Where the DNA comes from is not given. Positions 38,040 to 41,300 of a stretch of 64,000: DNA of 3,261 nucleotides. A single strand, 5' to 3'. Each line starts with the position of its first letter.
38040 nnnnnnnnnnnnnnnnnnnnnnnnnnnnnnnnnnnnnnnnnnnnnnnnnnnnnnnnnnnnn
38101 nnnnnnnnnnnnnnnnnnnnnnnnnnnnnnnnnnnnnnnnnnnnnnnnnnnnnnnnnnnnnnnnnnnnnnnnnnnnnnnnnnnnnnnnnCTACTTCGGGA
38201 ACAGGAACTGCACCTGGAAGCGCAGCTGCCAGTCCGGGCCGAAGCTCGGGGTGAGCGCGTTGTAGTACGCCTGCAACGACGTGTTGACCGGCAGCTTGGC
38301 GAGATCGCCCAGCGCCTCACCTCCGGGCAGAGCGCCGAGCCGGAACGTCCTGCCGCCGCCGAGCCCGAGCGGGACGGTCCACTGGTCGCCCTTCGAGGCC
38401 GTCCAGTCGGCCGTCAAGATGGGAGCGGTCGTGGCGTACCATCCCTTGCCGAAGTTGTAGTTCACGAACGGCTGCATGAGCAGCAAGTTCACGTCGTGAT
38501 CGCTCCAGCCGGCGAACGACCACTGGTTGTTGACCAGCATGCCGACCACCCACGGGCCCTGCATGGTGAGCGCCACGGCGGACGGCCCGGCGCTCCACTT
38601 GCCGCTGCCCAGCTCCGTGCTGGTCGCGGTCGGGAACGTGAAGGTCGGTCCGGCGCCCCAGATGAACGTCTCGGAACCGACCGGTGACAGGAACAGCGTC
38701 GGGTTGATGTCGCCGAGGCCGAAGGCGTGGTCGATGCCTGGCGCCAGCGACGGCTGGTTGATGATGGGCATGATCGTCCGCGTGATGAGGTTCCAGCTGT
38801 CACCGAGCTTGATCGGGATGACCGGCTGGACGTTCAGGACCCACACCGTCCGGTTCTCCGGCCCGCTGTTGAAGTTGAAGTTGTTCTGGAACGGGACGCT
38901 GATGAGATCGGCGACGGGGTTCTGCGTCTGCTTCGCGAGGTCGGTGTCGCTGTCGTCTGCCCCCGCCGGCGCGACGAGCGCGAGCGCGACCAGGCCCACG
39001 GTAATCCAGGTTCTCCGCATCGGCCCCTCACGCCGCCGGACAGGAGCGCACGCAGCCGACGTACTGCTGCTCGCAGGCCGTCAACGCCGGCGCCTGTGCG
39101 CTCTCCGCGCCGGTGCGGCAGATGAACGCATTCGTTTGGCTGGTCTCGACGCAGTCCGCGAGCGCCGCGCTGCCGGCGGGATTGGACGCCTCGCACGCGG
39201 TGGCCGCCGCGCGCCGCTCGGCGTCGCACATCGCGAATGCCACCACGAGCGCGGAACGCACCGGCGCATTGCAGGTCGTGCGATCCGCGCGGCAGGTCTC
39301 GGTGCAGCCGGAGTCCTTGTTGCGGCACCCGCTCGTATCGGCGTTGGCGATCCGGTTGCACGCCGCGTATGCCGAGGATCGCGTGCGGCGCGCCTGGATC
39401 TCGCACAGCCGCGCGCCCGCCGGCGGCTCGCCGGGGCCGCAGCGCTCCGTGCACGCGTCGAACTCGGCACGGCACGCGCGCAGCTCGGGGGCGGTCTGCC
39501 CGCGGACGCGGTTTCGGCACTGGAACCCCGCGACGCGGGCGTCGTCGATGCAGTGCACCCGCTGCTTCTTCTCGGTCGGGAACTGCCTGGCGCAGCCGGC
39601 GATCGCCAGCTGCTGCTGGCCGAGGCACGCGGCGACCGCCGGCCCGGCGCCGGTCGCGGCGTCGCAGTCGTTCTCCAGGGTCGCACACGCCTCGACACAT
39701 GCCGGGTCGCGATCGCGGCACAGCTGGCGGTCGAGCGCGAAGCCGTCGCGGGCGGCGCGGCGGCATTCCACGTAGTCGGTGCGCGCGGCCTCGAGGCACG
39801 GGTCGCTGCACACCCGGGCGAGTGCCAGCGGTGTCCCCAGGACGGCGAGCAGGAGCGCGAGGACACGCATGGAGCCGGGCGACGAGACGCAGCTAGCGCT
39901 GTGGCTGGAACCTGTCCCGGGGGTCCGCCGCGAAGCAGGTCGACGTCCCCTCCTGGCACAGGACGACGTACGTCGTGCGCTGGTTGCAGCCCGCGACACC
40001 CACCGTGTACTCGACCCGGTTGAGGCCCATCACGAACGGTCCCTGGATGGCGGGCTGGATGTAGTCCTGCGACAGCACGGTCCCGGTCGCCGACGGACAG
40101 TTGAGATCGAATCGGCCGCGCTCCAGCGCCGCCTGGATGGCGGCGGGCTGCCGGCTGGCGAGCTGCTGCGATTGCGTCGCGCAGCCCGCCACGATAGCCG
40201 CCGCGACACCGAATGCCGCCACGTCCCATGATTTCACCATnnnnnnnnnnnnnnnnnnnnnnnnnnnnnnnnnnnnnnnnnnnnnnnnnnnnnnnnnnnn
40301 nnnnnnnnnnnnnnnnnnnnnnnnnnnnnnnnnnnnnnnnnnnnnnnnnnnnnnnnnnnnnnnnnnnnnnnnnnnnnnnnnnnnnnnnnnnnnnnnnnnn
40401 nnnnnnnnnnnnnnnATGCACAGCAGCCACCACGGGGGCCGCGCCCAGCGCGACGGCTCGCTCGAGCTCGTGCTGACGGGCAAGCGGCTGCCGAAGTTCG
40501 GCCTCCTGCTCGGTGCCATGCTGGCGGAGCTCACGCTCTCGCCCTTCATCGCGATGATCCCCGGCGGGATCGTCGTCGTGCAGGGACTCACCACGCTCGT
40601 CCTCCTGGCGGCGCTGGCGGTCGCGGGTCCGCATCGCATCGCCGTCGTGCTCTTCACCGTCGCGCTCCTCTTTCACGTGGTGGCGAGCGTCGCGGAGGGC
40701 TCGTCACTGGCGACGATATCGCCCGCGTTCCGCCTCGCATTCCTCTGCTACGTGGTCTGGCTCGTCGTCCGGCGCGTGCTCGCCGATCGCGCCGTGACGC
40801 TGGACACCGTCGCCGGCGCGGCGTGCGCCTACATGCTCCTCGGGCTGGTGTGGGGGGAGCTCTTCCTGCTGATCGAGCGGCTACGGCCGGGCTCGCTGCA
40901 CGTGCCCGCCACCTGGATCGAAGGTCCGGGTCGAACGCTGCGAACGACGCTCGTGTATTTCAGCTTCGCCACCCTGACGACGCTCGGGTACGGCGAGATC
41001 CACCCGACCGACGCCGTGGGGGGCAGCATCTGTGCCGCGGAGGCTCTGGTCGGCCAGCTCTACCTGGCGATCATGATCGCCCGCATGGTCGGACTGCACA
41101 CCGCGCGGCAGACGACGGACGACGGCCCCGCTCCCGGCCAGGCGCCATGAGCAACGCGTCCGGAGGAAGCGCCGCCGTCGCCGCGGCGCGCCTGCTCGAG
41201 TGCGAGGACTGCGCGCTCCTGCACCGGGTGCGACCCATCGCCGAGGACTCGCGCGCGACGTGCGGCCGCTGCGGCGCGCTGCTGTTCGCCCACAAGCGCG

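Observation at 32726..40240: Nine-gene same-strand envelope cluster with three tandem HupE/UreJ paralogs, two OM beta-barrels, Cys-rich secreted proteins and an S53 protease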

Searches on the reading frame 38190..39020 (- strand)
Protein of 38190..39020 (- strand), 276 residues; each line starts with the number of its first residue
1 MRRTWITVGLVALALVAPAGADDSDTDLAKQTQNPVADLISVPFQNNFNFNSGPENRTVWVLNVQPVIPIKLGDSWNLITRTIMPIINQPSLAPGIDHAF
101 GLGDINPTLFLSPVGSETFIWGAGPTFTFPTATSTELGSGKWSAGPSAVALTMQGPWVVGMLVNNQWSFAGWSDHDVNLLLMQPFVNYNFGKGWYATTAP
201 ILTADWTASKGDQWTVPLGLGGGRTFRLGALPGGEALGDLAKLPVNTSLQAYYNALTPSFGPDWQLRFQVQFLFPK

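Call 7: search_protein_families(library=pfam, proteins=[window:38190-39020:-], max_evalue=0.1)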
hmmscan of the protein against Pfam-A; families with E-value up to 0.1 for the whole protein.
window:38190-39020:- (276 aa): 0 families

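Call 8: search_protein_families(library=ncbifam, proteins=[window:38190-39020:-], max_evalue=0.1)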
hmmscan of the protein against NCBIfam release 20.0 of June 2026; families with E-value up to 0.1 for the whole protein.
window:38190-39020:- (276 aa): 0 families

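Call 24: search_solved_structures(query=window:38190-39020:-, max_evalue=10)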
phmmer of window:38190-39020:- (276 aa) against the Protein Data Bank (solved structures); distinct sequences matched with E-value up to 10: 2.
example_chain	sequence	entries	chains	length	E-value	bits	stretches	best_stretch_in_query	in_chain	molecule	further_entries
3qya_A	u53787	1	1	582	0.52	12.9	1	93-176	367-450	Luciferase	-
4m46_A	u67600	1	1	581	2.1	11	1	93-175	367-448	Luciferase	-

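Call 27: find_homologous_proteins(query=window:38190-39020:-)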
Query window:38190-39020:- (276 aa): 7634 proteins with E <= 0.001 among 8000 candidates; the best 120 are listed.
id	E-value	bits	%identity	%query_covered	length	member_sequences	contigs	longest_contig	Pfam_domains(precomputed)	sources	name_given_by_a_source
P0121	1.5e-155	535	85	99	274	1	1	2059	-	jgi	jgi:hypothetical protein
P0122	2.5e-149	515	82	100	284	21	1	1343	-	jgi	jgi:hypothetical protein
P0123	1.6e-148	512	84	94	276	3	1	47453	-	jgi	jgi:hypothetical protein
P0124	3.4e-143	495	79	99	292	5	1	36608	-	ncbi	-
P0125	2.8e-142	492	76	100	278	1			-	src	-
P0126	1.7e-140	486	81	94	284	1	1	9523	-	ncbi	-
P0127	2.9e-138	478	80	93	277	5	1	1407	-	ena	-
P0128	1.2e-135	470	73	100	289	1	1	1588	-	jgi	-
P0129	8.4e-134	464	77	93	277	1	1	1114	-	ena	-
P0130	1.0e-132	460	76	93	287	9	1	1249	-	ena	-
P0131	4.6e-132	458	75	97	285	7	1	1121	-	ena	-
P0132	7.8e-132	457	76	93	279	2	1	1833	-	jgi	jgi:hypothetical protein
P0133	1.0e-131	457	72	100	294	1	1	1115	-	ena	-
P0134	6.7e-131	454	73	98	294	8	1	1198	-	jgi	jgi:hypothetical protein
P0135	7.3e-131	454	74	97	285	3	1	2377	-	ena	-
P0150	2.3e-125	436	74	91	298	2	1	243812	-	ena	-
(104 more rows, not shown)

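Call 29: find_encoding_contigs(protein=P0124, flank=10000, max_places=2)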
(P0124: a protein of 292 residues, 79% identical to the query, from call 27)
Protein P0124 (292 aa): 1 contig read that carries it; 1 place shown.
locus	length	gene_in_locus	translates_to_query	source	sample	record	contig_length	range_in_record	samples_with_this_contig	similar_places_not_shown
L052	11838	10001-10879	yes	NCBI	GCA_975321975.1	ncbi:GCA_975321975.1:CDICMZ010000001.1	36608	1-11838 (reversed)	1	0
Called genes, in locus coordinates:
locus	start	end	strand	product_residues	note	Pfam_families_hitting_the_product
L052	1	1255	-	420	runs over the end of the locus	PF04403:PqiA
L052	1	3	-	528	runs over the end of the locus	PF02470:MlaD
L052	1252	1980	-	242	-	PF07885:Ion_trans_2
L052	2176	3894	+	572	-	PF01590:GAF, PF13185:GAF_2 (weak), PF02954:HTH_8 (faint), PF00158:Sigma54_activat, PF14532:Sigma54_activ_2, PF07728:AAA_5 (weak), PF25601:AAA_lid_14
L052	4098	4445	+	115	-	PF03992:ABM (weak)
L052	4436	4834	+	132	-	PF12833:HTH_18, PF00165:HTH_AraC (weak)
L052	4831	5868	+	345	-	PF00702:Hydrolase (weak), PF12710:HAD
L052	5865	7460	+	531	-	PF00884:Sulfatase, PF16347:SGSH_C (faint), PF14707:Sulfatase_C (weak)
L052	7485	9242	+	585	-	PF00884:Sulfatase, PF16347:SGSH_C (weak)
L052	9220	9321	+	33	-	-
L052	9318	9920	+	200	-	PF04972:BON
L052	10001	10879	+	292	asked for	-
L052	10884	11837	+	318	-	?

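Call 30: find_encoding_contigs(protein=P0123, flank=10000, max_places=2)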
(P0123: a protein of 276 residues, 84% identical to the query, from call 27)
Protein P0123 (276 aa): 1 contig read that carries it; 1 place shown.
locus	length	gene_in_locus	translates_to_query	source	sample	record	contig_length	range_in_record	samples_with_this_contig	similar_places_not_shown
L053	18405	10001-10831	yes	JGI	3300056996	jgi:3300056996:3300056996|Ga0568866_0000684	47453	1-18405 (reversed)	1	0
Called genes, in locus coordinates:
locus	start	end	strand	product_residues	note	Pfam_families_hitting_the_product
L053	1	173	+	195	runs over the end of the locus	PF04972:BON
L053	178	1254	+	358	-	PF00702:Hydrolase (weak), PF12710:HAD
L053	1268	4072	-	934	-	-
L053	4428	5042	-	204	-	PF03886:ABC_trans_aux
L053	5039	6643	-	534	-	PF02470:MlaD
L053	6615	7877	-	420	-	PF04403:PqiA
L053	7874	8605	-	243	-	PF07885:Ion_trans_2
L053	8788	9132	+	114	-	-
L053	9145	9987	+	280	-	-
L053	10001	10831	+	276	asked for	-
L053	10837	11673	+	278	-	-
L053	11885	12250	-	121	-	PF07883:Cupin_2 (weak)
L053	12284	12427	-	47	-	PF02423:OCD_Mu_crystall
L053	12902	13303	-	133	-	PF04075:F420H2_quin_red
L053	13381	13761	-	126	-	PF12973:Cupin_7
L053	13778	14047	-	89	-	-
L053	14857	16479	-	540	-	PF06863:DUF1254, PF06742:DUF1214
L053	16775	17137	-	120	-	PF00903:Glyoxalase, PF18029:Glyoxalase_6 (weak)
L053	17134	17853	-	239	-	-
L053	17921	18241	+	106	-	PF06411:HdeA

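Call 31: find_encoding_contigs(protein=P0150, flank=10000, max_places=2)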
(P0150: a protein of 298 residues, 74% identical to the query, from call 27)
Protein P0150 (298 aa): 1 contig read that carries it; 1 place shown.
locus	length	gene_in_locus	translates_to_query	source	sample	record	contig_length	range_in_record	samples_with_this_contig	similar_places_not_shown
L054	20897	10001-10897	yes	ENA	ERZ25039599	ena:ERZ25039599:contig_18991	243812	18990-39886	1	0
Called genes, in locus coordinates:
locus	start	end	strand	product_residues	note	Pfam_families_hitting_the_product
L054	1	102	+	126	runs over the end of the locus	PF12895:ANAPC3 (weak), PF13431:TPR_17 (faint), PF14561:TPR_20 (faint), PF23914:TPR_CcmH_CycH, PF07719:TPR_2 (faint), PF13432:TPR_16 (weak), PF13428:TPR_14 (weak), PF14559:TPR_19, +1 more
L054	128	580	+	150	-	-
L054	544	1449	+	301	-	PF07885:Ion_trans_2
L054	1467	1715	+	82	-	-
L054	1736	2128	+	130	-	-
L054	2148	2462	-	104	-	-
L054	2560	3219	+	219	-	PF11769:DUF3313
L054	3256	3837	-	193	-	PF03886:ABC_trans_aux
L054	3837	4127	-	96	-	-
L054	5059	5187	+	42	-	-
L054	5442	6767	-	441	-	PF04403:PqiA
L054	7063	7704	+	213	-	-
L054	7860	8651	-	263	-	-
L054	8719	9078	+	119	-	-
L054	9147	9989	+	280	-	-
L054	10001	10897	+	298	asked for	-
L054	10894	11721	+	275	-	-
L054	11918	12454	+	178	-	-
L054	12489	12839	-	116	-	-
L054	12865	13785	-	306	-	PF00200:Disintegrin (weak)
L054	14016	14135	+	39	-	-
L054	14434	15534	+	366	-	PF11967:RecO_N, PF02565:RecO_C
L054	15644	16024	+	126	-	-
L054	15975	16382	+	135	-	PF01326:PPDK_N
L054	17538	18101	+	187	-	PF02896:PEP-utilizers_C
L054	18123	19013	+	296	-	PF08501:Shikimate_dh_N, PF01488:Shikimate_DH, PF18317:SDH_C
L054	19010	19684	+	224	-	PF00753:Lactamase_B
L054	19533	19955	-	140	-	-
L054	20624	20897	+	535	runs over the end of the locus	PF05157:MshEN, PF00437:T2SSE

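Call 48: search_protein_families(library=pfam, proteins=[L052:10884-11837:+, L054:11918-12454:+], max_evalue=0.01)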
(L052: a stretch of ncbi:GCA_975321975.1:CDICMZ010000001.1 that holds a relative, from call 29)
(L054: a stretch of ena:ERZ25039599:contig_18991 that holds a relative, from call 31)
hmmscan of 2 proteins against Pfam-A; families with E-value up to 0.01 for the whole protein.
L052:10884-11837:+ (318 aa): 2 families
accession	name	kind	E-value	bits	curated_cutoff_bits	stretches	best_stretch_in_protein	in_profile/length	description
PF11737.13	DUF3300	-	1.9e-53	181.7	25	1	37-244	3-219/227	Protein of unknown function (DUF3300)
PF17780.6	OCRE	-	0.0023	18.3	24.7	1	243-281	15-49/52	OCRE domain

L054:11918-12454:+ (178 aa): 0 families

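Call 51: predict_structure(alignment_id=A1)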
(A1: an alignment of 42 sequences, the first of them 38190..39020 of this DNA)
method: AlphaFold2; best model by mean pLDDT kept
length: 276 residues; sequences in the alignment: 42
mean_pLDDT: 89.3   pTM: 0.81
mean pLDDT of the five models: 89.3, 89.0, 88.9, 85.2, 84.6
residues with pLDDT >= 90: 199; 70-90: 54; 50-70: 6; < 50: 17
segments of 3 or more residues with pLDDT < 50: 12-22
pLDDT, mean of each block of 10 residues (from residue 1): 50 44 75 87 96 91 96 96 93 84 96 92 97 89 97 95 96 91 96 93 93 94 95 92 95 92 95 88
secondary structure, 60 per line:
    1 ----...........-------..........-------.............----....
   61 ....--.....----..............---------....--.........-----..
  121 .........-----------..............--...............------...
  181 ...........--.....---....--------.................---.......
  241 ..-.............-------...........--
elements in order: H5-15 H23-32 E40-52 E57-64 E67-71 E76-89 E99-102 E105-113 E119-129 E141-154 E157-171 E178-191 E194-198 E202-205 E214-227 H234-242 E244-256 E264-274

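Call 70: find_related_loci(query=A1, collection=metagenome_contigs, flank=10000)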
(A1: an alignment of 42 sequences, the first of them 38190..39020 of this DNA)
Query A1 (276 aa) in metagenome_contigs; peptide patterns used: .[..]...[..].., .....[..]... (x = any residue, [..] = any of these).
600 stretches matched a pattern (row limit reached: there are more); 569 encode a relative of the query (tblastn E <= 1e-3); the best 80 are kept; 80 distinct loci.
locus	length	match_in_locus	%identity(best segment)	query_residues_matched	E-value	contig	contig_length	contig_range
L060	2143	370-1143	77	19-276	2e-143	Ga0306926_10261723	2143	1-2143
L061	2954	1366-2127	75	22-276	5e-134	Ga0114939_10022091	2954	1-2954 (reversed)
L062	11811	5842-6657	70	6-276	8e-127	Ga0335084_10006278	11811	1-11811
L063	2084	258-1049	66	3-276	2e-131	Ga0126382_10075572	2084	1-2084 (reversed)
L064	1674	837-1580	66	19-276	7e-121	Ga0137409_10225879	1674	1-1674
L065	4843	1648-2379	68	21-276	8e-113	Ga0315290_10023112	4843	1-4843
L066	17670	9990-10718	67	22-276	3e-112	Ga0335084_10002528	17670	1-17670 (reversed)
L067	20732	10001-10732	67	23-276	6e-111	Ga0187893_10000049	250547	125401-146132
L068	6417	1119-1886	65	11-276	8e-111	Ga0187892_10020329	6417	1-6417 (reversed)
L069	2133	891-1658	65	11-276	7e-117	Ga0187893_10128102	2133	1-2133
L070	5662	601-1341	66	21-275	1e-110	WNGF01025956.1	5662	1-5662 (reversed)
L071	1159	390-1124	66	20-276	6e-120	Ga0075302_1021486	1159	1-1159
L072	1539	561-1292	67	21-276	3e-118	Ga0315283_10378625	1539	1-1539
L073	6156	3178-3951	63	10-275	2e-109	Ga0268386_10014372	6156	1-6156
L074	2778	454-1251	62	3-276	2e-112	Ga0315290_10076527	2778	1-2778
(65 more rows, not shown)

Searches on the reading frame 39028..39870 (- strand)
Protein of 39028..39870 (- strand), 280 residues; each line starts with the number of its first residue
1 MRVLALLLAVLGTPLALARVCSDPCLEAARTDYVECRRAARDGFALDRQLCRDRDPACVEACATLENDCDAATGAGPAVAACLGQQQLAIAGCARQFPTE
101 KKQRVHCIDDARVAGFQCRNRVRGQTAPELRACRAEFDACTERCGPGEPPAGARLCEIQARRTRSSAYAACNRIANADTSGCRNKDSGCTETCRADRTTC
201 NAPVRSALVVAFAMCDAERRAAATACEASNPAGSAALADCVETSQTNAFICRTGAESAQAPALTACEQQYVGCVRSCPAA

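Call 7: search_protein_families(library=pfam, proteins=[window:39028-39870:-], max_evalue=0.1)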
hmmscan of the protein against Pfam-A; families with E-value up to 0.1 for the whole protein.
window:39028-39870:- (280 aa): 0 families

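Call 8: search_protein_families(library=ncbifam, proteins=[window:39028-39870:-], max_evalue=0.1)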
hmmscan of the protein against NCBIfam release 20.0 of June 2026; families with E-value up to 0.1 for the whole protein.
window:39028-39870:- (280 aa): 0 families

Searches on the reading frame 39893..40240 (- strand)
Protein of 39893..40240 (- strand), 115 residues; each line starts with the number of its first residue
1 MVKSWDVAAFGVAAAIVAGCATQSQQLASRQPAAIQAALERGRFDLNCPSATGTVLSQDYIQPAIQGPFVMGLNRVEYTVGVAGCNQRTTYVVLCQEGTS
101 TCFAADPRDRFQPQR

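Call 7: search_protein_families(library=pfam, proteins=[window:39893-40240:-], max_evalue=0.1)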
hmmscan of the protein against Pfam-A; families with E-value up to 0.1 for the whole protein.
window:39893-40240:- (115 aa): 0 families

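Call 8: search_protein_families(library=ncbifam, proteins=[window:39893-40240:-], max_evalue=0.1)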
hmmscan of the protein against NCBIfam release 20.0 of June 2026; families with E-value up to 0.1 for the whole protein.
window:39893-40240:- (115 aa): 1 family
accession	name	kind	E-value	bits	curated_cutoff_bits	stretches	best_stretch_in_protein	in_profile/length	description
NF040598.1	Ala_zip_lipo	subfamily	0.055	14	43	1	5-31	3-31/90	Lpp/OprI family alanine-zipper lipoprotein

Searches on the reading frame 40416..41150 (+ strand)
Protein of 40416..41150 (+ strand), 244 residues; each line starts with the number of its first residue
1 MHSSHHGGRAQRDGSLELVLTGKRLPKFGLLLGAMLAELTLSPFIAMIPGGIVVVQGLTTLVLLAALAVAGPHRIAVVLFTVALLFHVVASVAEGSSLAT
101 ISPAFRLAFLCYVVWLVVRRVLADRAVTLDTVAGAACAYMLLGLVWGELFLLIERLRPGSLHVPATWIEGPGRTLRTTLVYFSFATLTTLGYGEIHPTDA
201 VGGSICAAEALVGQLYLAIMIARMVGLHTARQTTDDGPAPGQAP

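Call 43: search_protein_families(library=pfam, proteins=[window:40416-41150:+], max_evalue=0.01)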
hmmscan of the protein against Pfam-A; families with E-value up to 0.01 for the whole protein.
window:40416-41150:+ (244 aa): 1 family
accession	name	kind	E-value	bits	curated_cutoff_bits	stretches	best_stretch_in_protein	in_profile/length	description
PF07885.22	Ion_trans_2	-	8e-09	35.7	22.5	1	177-225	26-74/79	Ion channel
